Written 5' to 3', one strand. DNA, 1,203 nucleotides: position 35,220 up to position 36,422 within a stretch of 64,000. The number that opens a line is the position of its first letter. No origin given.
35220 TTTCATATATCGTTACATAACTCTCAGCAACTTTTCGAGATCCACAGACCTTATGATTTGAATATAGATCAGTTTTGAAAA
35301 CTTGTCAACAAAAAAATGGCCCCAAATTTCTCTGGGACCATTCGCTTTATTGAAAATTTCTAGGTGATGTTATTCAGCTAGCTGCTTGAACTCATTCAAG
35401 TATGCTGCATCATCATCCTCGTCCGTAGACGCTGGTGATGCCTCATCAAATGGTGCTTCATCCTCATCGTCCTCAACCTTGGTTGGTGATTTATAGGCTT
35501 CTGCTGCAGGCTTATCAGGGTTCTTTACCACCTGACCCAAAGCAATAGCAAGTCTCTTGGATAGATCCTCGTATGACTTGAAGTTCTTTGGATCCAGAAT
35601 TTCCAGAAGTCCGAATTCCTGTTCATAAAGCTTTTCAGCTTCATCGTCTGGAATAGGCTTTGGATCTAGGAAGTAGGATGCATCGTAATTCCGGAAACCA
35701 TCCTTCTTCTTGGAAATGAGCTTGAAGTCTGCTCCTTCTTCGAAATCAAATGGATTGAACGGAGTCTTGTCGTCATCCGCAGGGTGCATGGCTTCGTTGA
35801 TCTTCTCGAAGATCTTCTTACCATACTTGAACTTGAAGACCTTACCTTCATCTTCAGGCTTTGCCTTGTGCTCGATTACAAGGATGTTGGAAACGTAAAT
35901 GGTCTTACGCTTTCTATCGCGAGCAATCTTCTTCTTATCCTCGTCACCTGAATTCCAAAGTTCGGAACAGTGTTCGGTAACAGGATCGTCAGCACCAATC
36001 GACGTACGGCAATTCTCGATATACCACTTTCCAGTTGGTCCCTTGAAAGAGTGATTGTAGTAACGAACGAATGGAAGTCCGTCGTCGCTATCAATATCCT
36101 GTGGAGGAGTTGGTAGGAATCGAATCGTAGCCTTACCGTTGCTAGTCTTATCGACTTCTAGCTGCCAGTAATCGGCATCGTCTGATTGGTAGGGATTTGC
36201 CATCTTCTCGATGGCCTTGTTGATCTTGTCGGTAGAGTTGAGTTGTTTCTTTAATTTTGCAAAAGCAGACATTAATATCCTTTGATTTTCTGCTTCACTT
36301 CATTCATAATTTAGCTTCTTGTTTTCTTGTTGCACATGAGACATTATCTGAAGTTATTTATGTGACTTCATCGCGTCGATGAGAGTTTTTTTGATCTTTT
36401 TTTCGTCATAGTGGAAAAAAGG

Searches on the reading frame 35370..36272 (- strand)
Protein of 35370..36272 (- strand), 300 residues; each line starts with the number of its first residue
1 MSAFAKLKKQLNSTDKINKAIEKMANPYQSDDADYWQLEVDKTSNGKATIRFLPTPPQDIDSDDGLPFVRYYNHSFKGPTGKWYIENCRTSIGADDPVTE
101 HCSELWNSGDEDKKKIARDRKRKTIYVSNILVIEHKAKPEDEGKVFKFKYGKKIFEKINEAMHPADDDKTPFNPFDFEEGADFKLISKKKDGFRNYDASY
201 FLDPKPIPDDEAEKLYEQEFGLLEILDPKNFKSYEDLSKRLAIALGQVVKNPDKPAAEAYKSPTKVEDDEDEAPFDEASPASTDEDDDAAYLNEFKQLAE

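Call 54: search_protein_families(library=phrogs, proteins=[window:35370-36272:-], max_evalue=0.00001)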
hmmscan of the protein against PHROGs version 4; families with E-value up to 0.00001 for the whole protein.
window:35370-36272:- (300 aa): 3 families
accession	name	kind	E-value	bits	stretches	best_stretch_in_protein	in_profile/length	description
phrog_224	-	DNA, RNA and nucleotide metabolism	3.6e-93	313.9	1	3-288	2-305/318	single strand DNA binding protein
phrog_1764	-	unknown function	1.2e-42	147.4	1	27-279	23-272/391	unknown function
phrog_1192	-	DNA, RNA and nucleotide metabolism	5.2e-15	56.7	1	5-276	6-265/326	single strand DNA binding protein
